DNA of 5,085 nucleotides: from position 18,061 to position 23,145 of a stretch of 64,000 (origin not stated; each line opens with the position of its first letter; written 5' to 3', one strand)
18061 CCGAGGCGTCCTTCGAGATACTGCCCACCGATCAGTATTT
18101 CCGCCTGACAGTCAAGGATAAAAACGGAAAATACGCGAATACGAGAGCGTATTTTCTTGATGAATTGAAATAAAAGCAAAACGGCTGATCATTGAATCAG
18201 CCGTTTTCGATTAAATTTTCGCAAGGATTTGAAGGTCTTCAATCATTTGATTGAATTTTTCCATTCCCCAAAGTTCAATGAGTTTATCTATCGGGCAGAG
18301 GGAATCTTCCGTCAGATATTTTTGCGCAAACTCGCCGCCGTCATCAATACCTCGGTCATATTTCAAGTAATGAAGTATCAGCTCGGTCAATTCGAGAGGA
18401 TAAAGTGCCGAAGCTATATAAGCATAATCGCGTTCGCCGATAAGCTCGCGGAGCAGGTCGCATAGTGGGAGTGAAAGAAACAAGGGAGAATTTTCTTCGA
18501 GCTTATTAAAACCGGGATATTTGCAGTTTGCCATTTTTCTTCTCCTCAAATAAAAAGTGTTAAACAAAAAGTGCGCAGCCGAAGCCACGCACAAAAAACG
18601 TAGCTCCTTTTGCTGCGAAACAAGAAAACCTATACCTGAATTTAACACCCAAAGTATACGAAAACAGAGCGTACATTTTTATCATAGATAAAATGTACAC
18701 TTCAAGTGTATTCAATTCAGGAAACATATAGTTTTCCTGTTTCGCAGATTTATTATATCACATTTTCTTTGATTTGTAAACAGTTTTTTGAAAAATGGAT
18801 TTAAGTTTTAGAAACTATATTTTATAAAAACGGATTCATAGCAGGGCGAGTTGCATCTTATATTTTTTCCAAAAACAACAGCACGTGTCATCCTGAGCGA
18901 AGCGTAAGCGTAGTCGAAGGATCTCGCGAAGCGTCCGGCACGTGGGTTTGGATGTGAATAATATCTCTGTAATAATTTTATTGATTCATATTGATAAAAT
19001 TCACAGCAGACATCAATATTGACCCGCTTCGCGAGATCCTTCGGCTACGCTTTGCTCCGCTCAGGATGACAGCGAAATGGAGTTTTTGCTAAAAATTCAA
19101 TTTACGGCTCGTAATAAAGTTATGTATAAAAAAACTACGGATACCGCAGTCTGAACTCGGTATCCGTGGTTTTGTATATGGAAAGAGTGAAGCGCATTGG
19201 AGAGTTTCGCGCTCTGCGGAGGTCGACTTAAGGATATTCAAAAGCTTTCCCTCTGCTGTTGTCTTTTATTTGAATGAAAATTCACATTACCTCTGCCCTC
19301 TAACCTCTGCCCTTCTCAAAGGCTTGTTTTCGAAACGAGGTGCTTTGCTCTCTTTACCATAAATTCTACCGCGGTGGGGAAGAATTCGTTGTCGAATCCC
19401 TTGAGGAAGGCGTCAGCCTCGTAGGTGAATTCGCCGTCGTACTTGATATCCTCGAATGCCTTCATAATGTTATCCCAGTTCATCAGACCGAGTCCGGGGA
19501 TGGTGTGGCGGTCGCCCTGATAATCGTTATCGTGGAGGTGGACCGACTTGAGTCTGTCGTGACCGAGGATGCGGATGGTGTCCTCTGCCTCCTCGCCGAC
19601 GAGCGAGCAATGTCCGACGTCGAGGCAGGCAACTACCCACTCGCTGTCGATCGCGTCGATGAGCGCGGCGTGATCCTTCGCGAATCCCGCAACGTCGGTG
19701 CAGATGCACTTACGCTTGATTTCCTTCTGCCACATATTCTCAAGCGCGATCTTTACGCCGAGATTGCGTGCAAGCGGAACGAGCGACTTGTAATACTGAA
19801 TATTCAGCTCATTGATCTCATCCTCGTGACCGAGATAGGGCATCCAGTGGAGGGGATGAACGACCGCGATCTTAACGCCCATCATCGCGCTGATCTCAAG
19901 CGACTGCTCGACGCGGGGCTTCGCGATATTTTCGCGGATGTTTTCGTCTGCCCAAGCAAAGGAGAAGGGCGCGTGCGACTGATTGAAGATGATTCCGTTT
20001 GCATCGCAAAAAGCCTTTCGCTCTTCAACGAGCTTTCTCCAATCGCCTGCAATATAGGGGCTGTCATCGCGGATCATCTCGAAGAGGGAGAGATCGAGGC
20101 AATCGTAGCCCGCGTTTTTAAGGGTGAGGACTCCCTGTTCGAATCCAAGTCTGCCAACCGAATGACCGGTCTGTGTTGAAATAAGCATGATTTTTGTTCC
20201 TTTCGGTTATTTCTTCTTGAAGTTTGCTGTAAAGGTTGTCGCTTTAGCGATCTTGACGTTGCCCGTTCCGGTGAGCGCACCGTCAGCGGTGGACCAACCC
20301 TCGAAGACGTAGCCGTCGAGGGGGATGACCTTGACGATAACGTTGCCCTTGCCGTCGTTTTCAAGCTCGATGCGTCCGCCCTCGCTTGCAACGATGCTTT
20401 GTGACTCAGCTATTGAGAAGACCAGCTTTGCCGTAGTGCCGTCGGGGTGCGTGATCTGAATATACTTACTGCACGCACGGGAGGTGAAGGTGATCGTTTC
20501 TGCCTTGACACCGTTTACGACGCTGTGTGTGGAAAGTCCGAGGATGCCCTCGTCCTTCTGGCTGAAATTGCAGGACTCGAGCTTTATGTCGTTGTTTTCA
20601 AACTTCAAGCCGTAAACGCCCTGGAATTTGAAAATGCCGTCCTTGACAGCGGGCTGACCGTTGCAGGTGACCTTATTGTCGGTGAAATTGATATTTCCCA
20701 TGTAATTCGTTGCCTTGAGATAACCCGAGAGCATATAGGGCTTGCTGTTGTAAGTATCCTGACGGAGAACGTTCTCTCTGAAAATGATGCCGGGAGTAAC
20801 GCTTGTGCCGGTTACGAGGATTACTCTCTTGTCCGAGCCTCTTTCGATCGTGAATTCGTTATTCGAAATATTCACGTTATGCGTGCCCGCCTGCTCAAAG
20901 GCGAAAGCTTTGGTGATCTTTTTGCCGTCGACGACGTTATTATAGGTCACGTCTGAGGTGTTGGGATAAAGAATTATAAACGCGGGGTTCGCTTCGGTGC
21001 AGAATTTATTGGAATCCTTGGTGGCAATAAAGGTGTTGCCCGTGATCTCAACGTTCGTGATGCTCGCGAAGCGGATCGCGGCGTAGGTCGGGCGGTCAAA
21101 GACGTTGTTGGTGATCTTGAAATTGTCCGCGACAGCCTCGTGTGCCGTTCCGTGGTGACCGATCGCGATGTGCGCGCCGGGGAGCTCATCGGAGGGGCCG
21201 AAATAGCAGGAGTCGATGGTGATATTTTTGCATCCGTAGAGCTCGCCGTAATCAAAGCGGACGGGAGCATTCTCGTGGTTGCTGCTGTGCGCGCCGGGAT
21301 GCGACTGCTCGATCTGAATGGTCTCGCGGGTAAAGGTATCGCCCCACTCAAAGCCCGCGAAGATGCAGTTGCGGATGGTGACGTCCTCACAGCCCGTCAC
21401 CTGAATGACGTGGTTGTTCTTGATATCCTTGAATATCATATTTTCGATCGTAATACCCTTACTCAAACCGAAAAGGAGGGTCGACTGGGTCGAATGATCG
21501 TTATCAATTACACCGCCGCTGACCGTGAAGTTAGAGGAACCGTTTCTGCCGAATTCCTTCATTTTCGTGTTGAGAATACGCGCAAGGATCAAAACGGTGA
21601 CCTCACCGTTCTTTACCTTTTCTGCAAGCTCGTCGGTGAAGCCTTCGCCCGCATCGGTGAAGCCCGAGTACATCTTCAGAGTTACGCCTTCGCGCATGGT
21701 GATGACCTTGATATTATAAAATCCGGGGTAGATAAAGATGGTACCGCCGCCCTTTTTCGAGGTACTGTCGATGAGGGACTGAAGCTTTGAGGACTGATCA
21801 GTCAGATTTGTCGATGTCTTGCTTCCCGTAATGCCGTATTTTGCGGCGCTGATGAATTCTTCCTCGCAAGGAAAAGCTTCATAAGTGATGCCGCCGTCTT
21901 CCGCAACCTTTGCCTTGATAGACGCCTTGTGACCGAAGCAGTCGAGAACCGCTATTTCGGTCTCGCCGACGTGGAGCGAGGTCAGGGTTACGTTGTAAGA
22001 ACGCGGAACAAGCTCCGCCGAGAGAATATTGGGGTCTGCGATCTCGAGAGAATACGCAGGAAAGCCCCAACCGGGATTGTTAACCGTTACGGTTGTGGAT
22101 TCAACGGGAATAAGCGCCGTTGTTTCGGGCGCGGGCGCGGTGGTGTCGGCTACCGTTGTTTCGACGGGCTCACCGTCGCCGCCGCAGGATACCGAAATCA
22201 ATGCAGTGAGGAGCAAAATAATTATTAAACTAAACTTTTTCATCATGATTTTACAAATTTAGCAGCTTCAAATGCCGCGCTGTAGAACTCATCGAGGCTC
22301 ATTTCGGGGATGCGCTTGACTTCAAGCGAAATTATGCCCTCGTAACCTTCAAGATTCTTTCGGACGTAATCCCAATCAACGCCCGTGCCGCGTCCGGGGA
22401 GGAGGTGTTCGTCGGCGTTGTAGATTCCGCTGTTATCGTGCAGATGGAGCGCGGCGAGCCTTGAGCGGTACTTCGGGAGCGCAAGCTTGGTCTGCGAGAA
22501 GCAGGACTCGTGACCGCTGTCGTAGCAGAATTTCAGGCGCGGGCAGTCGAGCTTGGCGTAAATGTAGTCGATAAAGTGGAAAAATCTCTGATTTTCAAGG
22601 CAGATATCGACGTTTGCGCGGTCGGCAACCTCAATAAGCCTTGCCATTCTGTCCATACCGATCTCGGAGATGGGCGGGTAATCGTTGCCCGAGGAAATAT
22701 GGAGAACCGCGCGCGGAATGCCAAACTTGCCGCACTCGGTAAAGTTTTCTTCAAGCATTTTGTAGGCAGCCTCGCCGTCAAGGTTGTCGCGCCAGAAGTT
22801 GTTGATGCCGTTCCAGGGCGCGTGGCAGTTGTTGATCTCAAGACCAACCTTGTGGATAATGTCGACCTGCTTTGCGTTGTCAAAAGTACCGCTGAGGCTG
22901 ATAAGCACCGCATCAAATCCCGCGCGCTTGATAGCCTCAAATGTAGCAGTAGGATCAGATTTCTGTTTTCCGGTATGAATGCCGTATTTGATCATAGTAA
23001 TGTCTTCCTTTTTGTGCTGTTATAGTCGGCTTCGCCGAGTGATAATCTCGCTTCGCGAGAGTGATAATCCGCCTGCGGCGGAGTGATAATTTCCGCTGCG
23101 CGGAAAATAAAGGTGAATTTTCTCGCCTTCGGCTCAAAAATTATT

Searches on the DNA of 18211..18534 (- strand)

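Call 51: search_with_rna_model(model_id=R1, sources=[L001, L002, L006, L007, L008, L009, L010, L011, L012, L013, L014, L015, L016, L017, L018, L019, L020, L021, L022, L023, L024, L025, L026, L027, L028, L029, L030, L031, L032, L033, L034, L035, L036, L037, L038, L039, L040, L041, L042, L043, L044, L045, L046, L047, L048, L049, L050, L051, L052, L053, L054, L055, L056, L057, L058, L059, L060, L061, L062, L063, L064, L065], max_evalue=0.01)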
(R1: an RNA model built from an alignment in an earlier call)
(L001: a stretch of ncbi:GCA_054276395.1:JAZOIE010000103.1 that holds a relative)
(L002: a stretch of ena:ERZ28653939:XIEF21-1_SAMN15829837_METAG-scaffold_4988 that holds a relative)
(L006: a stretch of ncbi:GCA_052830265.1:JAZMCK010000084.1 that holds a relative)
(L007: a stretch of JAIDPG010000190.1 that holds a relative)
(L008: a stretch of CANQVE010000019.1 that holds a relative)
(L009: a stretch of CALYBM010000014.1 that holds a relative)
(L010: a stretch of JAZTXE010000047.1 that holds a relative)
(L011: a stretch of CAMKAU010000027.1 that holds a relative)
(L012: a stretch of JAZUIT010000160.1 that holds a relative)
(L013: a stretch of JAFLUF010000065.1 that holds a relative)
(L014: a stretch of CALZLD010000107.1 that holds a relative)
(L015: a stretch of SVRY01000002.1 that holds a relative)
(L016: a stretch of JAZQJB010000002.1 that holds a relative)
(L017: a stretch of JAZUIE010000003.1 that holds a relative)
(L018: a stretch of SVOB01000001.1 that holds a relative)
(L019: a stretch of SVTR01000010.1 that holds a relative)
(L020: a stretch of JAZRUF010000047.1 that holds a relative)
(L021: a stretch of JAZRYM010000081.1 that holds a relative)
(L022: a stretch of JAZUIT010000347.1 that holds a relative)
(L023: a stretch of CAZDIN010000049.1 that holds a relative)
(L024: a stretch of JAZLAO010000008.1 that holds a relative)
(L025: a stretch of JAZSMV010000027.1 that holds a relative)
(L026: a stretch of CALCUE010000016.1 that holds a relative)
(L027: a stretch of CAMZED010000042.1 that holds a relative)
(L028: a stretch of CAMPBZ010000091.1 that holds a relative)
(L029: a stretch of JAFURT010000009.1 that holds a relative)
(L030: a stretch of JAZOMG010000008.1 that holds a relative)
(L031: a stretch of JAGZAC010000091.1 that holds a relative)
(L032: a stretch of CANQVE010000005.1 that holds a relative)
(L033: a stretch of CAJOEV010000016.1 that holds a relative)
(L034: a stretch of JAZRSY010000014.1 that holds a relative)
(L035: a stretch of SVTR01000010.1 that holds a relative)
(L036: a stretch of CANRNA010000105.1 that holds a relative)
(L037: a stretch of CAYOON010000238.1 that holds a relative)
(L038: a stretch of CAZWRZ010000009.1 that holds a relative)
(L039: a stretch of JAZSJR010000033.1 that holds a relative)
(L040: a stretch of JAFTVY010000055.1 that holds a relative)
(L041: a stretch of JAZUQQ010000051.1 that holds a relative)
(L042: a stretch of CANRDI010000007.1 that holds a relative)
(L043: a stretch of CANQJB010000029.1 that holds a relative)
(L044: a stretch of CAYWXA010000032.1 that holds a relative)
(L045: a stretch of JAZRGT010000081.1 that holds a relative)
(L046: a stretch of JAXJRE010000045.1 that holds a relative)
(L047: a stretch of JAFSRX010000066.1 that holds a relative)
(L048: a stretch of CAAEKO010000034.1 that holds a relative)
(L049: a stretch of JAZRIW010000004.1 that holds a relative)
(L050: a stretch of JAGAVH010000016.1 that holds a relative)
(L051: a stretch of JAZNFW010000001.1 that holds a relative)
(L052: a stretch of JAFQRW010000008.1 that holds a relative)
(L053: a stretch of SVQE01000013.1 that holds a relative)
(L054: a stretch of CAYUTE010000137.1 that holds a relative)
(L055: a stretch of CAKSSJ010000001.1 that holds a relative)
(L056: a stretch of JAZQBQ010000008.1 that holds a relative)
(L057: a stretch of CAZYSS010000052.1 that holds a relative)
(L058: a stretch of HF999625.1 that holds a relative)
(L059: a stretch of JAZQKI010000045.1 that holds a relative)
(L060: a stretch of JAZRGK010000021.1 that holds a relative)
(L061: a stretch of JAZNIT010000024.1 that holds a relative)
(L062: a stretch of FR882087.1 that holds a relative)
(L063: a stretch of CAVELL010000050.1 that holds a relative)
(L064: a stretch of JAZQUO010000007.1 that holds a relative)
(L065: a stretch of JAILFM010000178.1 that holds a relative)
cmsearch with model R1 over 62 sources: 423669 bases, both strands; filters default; matches with E-value up to 0.01: 62.
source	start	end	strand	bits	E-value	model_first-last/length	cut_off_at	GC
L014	3226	3362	-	121.8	3.6e-21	1-135/135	no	0.34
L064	2801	2936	+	120.1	7.6e-21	1-135/135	no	0.32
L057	812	944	-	118.2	1.8e-20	1-135/135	no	0.41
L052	6929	7061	+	118.1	1.9e-20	1-135/135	no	0.32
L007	4884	5014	-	117.9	2e-20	1-135/135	no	0.37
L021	4969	5101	+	116.8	3.3e-20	1-135/135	no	0.41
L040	1138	1271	+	116.1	4.6e-20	1-135/135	no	0.37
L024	481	618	-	115.8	5.4e-20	1-135/135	no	0.37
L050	6783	6915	+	112.5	2.3e-19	1-135/135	no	0.39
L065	463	595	+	110.7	5.4e-19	1-135/135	no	0.44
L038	3537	3661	+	110.3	6.4e-19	1-135/135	no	0.38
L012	6705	6838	+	108.6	1.4e-18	1-135/135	no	0.32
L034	6721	6851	-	108.6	1.4e-18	1-135/135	no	0.35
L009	2418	2552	-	107.8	2e-18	1-135/135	no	0.36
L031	4454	4586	-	107.7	2.1e-18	1-135/135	no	0.45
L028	3435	3572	+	106.7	3.2e-18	1-135/135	no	0.41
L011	901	1032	+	106.5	3.5e-18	1-135/135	no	0.44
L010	7524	7649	+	106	4.5e-18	1-135/135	no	0.33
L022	206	344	-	105.9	4.7e-18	1-135/135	no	0.33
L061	5647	5777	+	105.4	5.7e-18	1-135/135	no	0.4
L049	6247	6380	-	103.7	1.3e-17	1-135/135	no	0.34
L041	6397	6527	-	101.1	4e-17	1-135/135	no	0.38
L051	4686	4807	+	99.5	8.2e-17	1-135/135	no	0.36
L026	2852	3009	+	97.1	2.5e-16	1-135/135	no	0.37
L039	106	229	+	96.9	2.6e-16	1-135/135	no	0.39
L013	631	762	-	96.9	2.7e-16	1-135/135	no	0.37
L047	1139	1274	-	96.6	3.1e-16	1-135/135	no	0.32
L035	1648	1781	-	96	4.1e-16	1-135/135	no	0.37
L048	7540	7669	-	95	6.3e-16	1-135/135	no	0.39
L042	4863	4992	+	94.6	7.4e-16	1-135/135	no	0.38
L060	5742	5885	-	94.3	8.6e-16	1-135/135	no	0.37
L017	1208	1342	+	93.2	1.4e-15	1-135/135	no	0.36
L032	4135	4266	-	92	2.4e-15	1-135/135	no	0.37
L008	5229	5364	+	90.6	4.7e-15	1-135/135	no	0.39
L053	4135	4269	+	90.4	5e-15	1-135/135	no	0.34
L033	3524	3663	-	88.8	1e-14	1-135/135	no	0.3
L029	4990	5120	+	88.7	1.1e-14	1-135/135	no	0.46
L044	1290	1425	-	86.6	2.7e-14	1-135/135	no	0.38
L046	974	1102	+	82.3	1.9e-13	1-135/135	no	0.41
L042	2854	2978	-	82.3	2e-13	1-135/135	no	0.36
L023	6720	6866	+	79.2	7.8e-13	1-135/135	no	0.35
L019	5493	5637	+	76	3.3e-12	1-135/135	no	0.41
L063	5951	6080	+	74.2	7.4e-12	1-135/135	no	0.4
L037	3272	3399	-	68.8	8.5e-11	1-135/135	no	0.39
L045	1809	1971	+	68.2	1.1e-10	1-135/135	no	0.37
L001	2794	2955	+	67.6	1.5e-10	1-135/135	no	0.36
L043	1871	2005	+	67.2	1.7e-10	1-135/135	no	0.32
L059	5744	5911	-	63.1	1.1e-09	1-135/135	no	0.33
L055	4029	4161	-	59.3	6.3e-09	1-135/135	no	0.36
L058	7175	7307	-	59.3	6.3e-09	1-135/135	no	0.36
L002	2792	2953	+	54.8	4.7e-08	1-135/135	no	0.4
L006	2808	2961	+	53.1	1e-07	1-135/135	no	0.34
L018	825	970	-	51.2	2.4e-07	1-135/135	no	0.38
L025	3582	3698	+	50.4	3.5e-07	1-135/135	no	0.42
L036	4209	4325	-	48.4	8.3e-07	1-135/135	no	0.47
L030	2939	3123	+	48.4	8.5e-07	1-135/135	no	0.37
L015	4016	4198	+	47.4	1.3e-06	1-135/135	no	0.38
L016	2656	2842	-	47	1.6e-06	1-135/135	no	0.39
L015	3745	3888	+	45.4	3.3e-06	1-135/135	no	0.37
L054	1394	1573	+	43.2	8.6e-06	1-135/135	no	0.33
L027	3705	3839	-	35.8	0.00025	1-135/135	no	0.37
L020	217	365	-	27.7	0.0096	1-135/135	no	0.36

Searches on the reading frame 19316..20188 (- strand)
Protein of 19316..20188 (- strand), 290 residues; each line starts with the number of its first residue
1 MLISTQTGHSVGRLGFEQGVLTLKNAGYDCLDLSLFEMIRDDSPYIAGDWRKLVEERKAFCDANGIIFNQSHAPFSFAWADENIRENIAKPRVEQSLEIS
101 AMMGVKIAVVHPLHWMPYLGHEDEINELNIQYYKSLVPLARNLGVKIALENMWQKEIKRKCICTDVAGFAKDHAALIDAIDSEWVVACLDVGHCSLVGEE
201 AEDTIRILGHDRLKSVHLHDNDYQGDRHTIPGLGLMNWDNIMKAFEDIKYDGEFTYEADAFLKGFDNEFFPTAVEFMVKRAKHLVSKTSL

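Call 10: search_protein_families(library=pfam, proteins=[window:19316-20188:-], max_evalue=0.01)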
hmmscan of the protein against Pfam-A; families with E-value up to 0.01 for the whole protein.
window:19316-20188:- (290 aa): 1 family
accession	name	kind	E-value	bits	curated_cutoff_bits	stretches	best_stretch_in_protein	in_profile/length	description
PF01261.30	AP_endonuc_2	-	2.5e-34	119.5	31.1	1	23-258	4-229/249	Xylose isomerase-like TIM barrel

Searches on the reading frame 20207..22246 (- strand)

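Call 10: search_protein_families(library=pfam, proteins=[window:20207-22246:-], max_evalue=0.01)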
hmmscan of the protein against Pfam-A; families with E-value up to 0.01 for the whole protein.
window:20207-22246:- (679 aa): 2 families
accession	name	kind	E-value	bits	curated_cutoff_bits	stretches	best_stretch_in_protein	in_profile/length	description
PF13229.12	Beta_helix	-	2.7e-05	24.3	25.9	1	336-482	28-148/158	Right handed beta helix region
PF18998.6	Flg_new_2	-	3e-05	24.4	23.6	1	634-678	23-71/73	Divergent InlB B-repeat domain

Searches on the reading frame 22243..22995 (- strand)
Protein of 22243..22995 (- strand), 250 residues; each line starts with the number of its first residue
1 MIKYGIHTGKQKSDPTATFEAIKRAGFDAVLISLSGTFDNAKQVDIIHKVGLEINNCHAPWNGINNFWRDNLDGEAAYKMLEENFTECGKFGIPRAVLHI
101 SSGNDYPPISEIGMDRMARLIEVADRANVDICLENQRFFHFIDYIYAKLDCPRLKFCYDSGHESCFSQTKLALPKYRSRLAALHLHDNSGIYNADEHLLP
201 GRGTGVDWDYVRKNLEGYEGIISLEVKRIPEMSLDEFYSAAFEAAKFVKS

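Call 10: search_protein_families(library=pfam, proteins=[window:22243-22995:-], max_evalue=0.01)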
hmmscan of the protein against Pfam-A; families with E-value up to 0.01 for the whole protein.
window:22243-22995:- (250 aa): 1 family
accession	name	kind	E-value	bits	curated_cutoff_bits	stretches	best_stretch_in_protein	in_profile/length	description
PF01261.30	AP_endonuc_2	-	5.3e-20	72.6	31.1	1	19-228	1-231/249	Xylose isomerase-like TIM barrel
